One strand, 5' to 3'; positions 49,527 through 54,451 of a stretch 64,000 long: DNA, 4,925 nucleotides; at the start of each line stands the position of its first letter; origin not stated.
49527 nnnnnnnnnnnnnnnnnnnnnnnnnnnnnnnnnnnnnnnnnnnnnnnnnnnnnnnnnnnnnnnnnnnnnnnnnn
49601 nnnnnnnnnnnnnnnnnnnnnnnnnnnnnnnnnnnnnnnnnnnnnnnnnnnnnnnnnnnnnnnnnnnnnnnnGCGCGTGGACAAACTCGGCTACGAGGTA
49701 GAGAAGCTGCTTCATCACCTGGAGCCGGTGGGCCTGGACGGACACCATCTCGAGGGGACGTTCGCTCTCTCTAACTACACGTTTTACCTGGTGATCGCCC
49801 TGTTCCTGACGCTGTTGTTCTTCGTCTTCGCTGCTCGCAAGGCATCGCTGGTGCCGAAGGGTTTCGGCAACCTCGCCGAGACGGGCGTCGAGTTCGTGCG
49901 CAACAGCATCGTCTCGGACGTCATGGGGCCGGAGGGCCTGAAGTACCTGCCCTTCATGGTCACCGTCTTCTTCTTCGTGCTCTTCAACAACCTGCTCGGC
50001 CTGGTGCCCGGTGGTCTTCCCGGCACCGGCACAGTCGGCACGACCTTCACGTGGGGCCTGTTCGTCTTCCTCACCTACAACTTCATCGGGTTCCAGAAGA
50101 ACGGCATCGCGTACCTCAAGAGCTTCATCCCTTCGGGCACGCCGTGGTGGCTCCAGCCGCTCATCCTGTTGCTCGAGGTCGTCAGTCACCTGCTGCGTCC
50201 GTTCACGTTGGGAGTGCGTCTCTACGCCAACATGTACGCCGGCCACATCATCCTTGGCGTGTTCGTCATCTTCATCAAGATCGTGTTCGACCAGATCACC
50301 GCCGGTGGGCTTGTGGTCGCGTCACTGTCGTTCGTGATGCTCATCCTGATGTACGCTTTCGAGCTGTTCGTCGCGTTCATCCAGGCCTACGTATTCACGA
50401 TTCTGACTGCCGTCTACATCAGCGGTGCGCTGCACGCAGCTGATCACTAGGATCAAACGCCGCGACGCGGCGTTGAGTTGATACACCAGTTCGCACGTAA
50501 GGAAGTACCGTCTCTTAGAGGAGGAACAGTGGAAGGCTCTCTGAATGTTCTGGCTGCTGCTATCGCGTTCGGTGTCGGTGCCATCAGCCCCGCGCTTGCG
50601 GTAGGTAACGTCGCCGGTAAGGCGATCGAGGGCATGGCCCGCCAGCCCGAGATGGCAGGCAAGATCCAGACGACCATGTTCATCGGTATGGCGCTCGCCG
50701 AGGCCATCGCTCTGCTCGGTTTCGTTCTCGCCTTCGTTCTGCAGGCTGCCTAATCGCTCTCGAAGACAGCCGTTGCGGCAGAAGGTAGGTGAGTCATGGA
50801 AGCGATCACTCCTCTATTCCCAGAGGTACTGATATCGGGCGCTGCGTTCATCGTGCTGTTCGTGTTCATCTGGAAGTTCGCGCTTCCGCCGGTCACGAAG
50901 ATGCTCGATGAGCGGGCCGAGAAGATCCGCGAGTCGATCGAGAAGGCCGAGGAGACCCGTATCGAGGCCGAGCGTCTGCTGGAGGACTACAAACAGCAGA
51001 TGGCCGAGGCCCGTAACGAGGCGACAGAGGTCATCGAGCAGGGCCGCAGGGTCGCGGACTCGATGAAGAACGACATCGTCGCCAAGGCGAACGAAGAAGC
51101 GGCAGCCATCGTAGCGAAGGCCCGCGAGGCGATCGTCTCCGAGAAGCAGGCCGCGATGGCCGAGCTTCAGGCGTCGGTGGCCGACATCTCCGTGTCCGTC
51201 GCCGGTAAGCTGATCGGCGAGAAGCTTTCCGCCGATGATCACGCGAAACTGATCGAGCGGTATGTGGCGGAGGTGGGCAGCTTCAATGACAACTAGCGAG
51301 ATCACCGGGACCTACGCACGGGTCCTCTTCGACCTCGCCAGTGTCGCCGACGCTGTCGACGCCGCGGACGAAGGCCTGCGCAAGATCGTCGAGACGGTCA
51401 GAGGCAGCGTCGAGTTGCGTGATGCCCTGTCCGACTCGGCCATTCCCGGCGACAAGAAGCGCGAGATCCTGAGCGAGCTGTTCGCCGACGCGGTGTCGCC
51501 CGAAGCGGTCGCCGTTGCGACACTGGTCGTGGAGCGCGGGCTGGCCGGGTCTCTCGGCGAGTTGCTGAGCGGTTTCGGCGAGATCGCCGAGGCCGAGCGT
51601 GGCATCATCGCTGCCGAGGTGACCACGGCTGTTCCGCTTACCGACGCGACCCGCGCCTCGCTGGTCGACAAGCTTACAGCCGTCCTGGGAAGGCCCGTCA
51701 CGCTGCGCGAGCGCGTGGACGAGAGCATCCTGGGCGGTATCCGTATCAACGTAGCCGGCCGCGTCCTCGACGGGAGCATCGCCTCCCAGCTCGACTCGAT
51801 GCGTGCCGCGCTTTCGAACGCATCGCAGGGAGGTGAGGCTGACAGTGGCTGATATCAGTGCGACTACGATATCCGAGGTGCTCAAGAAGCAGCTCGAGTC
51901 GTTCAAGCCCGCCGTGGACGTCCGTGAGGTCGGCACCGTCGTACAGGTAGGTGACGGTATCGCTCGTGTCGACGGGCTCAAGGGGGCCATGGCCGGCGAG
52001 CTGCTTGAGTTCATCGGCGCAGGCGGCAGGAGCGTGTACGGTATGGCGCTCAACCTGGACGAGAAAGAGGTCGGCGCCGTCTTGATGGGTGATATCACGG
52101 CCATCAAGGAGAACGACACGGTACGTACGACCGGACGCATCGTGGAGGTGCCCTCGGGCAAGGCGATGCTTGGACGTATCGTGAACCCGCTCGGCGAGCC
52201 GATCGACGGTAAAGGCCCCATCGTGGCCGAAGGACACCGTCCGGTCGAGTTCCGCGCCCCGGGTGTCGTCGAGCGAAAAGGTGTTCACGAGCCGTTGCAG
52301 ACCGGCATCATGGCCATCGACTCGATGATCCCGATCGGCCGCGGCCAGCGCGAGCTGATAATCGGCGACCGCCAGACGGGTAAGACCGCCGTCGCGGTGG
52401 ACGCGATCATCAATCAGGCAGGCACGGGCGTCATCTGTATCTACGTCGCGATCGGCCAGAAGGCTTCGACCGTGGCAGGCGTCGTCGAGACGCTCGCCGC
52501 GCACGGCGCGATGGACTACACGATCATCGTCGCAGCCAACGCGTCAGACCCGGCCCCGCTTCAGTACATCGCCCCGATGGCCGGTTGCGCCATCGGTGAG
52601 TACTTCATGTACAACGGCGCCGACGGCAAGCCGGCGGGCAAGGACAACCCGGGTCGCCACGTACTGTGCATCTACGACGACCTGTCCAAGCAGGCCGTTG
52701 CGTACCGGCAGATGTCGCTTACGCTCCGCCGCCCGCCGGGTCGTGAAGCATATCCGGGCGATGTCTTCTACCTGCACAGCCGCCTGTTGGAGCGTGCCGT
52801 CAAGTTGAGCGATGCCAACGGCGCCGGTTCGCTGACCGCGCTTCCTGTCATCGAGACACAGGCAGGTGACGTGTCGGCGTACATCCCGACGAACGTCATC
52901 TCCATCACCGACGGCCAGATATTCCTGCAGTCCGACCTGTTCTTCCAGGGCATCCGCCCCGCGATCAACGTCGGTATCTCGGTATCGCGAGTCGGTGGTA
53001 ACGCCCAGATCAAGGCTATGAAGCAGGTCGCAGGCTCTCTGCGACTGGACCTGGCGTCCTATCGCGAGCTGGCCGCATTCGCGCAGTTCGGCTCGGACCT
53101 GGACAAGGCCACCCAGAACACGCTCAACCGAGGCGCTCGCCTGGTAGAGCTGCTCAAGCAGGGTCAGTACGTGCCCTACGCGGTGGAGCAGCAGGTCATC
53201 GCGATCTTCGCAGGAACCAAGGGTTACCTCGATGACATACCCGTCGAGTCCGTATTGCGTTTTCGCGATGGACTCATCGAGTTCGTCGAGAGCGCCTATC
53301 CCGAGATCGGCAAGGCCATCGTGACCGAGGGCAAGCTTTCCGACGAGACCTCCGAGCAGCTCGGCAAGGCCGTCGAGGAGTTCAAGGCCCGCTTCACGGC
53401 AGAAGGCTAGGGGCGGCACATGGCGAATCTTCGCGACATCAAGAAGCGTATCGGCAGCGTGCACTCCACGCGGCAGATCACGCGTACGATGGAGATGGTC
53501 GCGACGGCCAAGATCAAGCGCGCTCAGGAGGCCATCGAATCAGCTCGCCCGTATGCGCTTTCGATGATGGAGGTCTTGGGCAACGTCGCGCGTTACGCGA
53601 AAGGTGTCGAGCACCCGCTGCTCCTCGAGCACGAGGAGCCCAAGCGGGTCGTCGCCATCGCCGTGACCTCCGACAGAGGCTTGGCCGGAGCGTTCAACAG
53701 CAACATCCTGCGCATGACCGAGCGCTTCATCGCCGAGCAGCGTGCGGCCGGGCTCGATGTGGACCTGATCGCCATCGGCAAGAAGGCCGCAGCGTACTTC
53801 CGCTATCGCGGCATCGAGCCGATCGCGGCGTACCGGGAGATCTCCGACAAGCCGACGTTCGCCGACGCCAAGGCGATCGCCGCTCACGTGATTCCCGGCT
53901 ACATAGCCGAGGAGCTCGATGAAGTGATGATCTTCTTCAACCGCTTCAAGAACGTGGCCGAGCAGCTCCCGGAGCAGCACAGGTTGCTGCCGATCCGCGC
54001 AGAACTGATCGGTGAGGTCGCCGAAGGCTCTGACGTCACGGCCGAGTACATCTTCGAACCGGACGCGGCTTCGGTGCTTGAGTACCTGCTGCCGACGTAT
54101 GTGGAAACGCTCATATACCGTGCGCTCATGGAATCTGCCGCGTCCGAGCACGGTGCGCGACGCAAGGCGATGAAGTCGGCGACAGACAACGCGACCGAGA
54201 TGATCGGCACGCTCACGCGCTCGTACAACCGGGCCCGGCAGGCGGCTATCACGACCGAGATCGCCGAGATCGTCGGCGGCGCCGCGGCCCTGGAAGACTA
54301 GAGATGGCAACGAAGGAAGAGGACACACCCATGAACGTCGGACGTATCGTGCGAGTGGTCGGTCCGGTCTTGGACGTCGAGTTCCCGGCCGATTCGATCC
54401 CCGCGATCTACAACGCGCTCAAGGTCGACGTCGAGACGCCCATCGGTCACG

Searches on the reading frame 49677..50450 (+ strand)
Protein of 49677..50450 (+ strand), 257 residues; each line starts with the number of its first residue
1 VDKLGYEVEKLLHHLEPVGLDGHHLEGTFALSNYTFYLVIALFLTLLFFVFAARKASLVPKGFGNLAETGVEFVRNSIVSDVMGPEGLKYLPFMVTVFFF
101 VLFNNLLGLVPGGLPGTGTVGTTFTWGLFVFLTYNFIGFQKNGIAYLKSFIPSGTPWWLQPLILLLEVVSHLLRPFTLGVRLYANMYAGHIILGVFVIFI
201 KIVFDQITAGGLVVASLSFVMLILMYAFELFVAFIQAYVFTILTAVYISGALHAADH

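Call 78: search_protein_families(library=pfam, proteins=[window:49677-50450:+], max_evalue=0.00001)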
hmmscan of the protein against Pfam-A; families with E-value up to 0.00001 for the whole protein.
window:49677-50450:+ (257 aa): 1 family
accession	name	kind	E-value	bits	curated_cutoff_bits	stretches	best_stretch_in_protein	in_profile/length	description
PF00119.25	ATP-synt_A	-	1.8e-62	211.5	33.9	1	36-249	2-217/217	ATP synthase A chain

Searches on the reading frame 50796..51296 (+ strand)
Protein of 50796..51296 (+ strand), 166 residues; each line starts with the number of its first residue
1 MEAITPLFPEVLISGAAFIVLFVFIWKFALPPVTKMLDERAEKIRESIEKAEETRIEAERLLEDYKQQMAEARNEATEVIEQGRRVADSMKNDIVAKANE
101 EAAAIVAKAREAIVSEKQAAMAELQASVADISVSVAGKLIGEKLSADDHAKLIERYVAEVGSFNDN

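Call 78: search_protein_families(library=pfam, proteins=[window:50796-51296:+], max_evalue=0.00001)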
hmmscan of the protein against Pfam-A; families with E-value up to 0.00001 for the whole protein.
window:50796-51296:+ (166 aa): 2 families
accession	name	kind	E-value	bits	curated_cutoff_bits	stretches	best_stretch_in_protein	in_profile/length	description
PF00430.23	ATP-synt_B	-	3.7e-29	101.9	28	1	16-140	7-131/132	ATP synthase B/B' CF(0)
PF05405.19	Mt_ATP-synt_B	-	3.5e-07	30.5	21.7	1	13-79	18-84/163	Mitochondrial ATP synthase B chain precursor (ATP-synt_B)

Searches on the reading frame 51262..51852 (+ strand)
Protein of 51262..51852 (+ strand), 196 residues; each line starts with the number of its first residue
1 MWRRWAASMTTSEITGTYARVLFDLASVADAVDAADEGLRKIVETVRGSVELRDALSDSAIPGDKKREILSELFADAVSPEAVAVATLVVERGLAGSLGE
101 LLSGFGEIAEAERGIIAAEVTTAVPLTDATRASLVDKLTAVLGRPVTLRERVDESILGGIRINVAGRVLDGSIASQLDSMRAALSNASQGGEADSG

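Call 78: search_protein_families(library=pfam, proteins=[window:51262-51852:+], max_evalue=0.00001)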
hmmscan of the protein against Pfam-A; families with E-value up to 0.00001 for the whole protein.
window:51262-51852:+ (196 aa): 1 family
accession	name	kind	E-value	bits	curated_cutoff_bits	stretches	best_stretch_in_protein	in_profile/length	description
PF00213.23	OSCP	-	6.4e-39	134.2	22.3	1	14-184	1-172/172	ATP synthase delta (OSCP) subunit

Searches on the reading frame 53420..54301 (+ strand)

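Call 78: search_protein_families(library=pfam, proteins=[window:53420-54301:+], max_evalue=0.00001)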
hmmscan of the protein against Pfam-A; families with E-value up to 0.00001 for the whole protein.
window:53420-54301:+ (293 aa): 1 family
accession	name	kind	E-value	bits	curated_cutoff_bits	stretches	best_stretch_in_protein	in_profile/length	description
PF00231.24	ATP-synt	-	1.5e-103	346.9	39.9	1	3-291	1-285/285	ATP synthase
